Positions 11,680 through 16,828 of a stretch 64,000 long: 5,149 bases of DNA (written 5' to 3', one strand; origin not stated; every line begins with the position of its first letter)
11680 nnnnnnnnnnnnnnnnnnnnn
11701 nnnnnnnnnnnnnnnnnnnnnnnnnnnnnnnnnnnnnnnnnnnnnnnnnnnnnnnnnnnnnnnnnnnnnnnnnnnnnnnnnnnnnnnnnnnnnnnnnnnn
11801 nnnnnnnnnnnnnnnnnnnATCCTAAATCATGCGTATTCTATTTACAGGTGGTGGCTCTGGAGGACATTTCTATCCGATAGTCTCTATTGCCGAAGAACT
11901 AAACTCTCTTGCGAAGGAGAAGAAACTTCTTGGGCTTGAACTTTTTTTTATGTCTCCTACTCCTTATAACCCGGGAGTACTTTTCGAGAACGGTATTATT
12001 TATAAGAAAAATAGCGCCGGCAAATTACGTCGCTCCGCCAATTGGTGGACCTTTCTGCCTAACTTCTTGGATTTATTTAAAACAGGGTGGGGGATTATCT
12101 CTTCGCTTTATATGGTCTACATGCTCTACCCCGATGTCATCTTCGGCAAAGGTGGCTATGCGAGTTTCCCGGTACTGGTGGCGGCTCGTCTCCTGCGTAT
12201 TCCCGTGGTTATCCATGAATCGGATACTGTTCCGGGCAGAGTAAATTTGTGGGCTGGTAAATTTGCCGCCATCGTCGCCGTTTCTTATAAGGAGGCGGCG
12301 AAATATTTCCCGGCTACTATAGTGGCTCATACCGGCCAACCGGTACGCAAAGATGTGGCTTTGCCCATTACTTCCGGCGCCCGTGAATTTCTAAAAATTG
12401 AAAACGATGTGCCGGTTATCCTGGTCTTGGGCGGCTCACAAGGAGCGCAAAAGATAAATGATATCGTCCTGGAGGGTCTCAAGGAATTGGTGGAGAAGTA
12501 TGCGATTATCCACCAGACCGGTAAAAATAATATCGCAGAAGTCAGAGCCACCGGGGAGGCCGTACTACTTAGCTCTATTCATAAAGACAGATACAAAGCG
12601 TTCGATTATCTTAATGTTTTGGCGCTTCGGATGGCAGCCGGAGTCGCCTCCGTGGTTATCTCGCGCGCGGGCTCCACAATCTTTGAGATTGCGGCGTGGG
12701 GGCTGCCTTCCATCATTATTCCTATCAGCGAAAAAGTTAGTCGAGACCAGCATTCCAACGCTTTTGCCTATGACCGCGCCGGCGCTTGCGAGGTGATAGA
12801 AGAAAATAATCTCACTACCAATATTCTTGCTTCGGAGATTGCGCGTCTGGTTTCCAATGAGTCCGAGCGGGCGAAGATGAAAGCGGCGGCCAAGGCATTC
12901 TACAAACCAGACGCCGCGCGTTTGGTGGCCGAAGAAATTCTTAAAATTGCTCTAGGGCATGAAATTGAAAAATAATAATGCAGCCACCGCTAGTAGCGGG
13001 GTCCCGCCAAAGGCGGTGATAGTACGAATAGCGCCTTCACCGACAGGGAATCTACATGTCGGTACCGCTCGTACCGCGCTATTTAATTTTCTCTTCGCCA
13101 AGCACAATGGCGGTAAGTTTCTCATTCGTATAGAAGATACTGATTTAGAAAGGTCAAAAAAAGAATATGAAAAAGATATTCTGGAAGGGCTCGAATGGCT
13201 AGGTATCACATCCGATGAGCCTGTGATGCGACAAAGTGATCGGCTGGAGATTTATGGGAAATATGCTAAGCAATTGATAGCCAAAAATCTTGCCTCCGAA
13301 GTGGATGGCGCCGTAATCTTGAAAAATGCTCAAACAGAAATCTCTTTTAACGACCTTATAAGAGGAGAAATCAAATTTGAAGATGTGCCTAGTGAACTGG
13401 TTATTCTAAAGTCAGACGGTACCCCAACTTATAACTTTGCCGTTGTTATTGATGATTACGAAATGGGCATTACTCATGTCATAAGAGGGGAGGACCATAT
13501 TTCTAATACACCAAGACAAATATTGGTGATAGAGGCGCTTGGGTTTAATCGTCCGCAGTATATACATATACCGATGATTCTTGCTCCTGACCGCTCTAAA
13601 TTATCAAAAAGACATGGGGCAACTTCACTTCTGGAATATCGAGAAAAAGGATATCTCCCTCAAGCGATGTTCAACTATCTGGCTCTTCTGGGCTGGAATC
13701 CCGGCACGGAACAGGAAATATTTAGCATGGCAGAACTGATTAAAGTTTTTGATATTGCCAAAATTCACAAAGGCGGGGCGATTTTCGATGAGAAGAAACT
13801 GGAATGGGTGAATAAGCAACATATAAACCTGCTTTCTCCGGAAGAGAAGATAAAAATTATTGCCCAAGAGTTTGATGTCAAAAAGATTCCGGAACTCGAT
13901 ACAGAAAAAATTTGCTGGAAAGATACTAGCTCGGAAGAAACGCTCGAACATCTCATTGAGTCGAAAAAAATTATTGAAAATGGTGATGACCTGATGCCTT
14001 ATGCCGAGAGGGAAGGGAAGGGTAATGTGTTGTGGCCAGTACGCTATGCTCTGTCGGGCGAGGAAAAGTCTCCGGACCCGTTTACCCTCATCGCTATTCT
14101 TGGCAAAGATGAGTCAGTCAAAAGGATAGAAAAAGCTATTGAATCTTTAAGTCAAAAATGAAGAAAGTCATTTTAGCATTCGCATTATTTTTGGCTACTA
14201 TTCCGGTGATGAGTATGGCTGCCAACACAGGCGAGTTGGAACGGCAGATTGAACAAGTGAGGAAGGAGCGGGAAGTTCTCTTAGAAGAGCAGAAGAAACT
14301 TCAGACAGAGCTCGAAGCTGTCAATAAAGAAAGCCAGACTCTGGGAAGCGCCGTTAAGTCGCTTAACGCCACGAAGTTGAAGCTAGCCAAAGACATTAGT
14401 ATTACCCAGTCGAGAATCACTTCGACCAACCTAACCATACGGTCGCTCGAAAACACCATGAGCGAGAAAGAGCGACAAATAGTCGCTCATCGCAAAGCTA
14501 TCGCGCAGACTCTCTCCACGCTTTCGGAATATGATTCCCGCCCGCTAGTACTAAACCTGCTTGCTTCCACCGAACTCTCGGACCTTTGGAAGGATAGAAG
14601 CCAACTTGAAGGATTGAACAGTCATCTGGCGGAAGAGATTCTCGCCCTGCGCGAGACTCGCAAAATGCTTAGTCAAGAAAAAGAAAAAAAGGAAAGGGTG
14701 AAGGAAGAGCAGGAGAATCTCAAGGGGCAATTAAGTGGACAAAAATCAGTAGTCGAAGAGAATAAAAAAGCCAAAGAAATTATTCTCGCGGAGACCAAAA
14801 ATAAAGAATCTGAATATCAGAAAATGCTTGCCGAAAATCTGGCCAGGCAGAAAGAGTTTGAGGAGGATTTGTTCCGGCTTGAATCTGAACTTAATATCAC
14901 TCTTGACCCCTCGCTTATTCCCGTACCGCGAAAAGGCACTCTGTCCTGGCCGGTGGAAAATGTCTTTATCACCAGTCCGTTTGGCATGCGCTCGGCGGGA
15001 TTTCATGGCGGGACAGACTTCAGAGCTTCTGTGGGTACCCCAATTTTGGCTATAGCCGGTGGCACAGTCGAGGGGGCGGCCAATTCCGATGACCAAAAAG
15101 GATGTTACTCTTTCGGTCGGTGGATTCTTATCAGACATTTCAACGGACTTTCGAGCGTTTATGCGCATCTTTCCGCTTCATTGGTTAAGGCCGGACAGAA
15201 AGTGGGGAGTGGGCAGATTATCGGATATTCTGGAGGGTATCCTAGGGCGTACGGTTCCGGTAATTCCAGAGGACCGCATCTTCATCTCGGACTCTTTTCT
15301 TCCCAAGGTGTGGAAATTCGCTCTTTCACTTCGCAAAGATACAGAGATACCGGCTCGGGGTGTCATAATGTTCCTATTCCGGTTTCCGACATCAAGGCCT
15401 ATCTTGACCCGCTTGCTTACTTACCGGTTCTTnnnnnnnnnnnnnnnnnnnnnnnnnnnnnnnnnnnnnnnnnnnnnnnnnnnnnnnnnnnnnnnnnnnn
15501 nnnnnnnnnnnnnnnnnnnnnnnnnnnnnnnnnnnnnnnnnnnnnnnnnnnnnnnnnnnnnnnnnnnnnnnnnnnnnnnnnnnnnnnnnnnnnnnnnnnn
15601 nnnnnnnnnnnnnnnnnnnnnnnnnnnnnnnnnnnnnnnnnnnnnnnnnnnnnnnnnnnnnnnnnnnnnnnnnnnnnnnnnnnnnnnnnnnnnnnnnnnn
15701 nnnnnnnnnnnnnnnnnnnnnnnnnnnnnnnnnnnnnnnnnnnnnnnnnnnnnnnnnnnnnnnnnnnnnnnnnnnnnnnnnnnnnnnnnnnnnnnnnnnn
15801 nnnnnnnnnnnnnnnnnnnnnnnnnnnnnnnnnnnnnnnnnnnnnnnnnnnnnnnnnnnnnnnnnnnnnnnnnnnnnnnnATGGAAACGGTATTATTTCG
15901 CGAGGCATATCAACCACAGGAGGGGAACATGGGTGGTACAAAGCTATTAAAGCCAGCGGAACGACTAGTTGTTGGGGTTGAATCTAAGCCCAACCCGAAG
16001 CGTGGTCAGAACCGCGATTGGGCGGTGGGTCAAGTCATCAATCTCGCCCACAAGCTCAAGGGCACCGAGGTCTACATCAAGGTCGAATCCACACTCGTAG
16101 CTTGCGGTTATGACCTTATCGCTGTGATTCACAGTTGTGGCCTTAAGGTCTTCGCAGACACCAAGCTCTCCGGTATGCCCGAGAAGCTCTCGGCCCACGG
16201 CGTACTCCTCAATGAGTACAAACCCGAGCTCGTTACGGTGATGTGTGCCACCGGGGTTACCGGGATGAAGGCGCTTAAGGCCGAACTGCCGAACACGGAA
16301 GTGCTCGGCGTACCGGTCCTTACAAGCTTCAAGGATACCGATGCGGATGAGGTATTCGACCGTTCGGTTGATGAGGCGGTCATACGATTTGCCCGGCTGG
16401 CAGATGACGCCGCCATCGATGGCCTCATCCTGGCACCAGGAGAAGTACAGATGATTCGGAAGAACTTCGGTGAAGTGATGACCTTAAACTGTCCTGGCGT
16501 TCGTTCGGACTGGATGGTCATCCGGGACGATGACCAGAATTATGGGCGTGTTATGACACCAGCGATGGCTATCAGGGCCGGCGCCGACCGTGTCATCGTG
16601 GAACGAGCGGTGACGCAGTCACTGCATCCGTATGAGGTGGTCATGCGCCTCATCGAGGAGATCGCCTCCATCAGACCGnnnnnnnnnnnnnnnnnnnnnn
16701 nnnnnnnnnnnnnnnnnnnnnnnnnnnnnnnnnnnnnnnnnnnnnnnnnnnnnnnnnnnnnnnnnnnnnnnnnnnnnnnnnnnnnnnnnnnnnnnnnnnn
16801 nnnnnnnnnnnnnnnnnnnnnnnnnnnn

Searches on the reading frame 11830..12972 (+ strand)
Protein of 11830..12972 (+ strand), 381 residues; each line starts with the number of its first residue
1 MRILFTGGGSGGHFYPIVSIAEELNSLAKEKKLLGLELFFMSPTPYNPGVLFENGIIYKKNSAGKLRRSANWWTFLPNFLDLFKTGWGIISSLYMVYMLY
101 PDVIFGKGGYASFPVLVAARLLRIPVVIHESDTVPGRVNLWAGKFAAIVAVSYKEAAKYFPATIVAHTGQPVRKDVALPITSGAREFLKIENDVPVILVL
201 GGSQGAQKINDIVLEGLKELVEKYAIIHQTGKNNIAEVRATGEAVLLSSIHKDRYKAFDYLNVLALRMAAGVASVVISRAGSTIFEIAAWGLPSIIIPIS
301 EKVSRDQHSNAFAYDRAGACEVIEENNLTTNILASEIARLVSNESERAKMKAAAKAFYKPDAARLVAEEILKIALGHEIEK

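Call 22: search_protein_families(library=pfam, proteins=[window:11830-12972:+], max_evalue=0.001)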
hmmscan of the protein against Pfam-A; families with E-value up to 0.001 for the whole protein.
window:11830-12972:+ (381 aa): 2 families
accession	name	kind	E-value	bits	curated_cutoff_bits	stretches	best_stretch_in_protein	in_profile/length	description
PF04101.22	Glyco_tran_28_C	-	3.8e-33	115.3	22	1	196-364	1-164/166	Glycosyltransferase family 28 C-terminal domain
PF03033.26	Glyco_transf_28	-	6.3e-24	85.1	26.2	1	3-150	1-138/139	Glycosyltransferase family 28 N-terminal domain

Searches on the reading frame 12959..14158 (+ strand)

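Call 22: search_protein_families(library=pfam, proteins=[window:12959-14158:+], max_evalue=0.001)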
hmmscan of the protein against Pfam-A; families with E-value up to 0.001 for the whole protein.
window:12959-14158:+ (400 aa): 2 families
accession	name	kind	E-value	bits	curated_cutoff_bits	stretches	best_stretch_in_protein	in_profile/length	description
PF00749.27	tRNA-synt_1c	-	1.6e-89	300.3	23.4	2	125-283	153-314/314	tRNA synthetases class I (E and Q), catalytic domain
PF19269.4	Anticodon_2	-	5.3e-12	46.8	23.6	1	353-394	100-141/141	Anticodon binding domain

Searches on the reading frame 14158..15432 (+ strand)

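Call 22: search_protein_families(library=pfam, proteins=[window:14158-15432:+], max_evalue=0.001)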
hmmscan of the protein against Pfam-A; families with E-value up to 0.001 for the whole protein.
window:14158-15432:+ (425 aa): 3 families
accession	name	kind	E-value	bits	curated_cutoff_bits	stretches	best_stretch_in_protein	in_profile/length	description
PF01551.29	Peptidase_M23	-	3.9e-22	78.7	28.7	1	282-380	2-88/96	Peptidase family M23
PF19220.6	Rod_CreS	-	5.6e-05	22.8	100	1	23-124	77-178/359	Crescentin, rod domain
PF10473.14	CENP-F_leu_zip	-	0.00034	21.1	34.5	1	18-123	27-132/140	Leucine-rich repeats of kinetochore protein Cenp-F/LEK1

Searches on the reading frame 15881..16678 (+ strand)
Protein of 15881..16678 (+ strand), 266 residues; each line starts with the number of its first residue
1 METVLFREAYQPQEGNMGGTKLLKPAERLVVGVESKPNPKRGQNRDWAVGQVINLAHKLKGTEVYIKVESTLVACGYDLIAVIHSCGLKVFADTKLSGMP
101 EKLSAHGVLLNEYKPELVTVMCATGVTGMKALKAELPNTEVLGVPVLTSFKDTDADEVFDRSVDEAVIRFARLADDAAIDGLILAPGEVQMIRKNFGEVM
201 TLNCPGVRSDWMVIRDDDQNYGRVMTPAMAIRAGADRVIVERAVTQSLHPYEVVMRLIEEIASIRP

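Call 22: search_protein_families(library=pfam, proteins=[window:15881-16678:+], max_evalue=0.001)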
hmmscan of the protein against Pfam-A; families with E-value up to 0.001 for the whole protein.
window:15881-16678:+ (266 aa): 1 family
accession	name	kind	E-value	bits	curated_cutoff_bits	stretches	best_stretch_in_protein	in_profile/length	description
PF00215.30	OMPdecase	-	2.3e-17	64.1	27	1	51-254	14-218/221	Orotidine 5'-phosphate decarboxylase / HUMPS family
